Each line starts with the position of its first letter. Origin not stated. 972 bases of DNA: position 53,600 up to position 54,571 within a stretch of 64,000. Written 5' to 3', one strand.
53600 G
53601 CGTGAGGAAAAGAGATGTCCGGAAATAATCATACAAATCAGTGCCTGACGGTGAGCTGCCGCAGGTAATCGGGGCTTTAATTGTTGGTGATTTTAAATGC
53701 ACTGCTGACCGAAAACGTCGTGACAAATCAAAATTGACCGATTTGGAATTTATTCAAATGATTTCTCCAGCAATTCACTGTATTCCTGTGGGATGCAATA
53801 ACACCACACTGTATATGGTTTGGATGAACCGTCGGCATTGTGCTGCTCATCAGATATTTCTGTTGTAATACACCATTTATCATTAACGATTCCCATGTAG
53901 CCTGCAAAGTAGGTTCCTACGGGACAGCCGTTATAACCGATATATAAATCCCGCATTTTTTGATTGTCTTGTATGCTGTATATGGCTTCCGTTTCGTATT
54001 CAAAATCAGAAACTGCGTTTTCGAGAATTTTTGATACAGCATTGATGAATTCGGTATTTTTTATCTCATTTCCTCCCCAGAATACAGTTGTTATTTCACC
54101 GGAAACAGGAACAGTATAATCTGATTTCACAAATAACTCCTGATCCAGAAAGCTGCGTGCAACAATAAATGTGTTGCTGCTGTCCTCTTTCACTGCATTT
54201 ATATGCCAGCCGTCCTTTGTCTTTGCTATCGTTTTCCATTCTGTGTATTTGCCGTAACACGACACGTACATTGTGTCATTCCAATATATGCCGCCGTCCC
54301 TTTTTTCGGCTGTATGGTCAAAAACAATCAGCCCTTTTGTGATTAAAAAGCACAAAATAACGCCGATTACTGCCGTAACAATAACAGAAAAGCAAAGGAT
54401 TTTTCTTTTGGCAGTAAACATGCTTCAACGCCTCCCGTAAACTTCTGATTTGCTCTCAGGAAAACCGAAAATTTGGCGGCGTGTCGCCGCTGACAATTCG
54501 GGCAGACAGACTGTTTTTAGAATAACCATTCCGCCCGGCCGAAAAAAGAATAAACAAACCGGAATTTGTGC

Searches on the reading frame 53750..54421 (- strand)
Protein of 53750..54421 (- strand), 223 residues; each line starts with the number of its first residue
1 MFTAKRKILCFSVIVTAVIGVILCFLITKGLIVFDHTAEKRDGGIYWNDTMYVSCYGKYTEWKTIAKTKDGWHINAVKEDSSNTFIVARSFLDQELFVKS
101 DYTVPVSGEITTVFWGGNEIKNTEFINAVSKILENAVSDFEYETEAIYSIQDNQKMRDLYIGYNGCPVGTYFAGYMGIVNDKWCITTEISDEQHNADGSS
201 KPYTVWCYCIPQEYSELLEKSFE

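Call 18: search_protein_families(library=pfam, proteins=[window:53750-54421:-])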
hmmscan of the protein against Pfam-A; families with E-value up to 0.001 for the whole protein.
window:53750-54421:- (223 aa): 0 families

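Call 88: search_protein_families(library=pfam, proteins=[window:53750-54421:-], max_evalue=0.01)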
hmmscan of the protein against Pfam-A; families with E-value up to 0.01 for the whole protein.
window:53750-54421:- (223 aa): 0 families
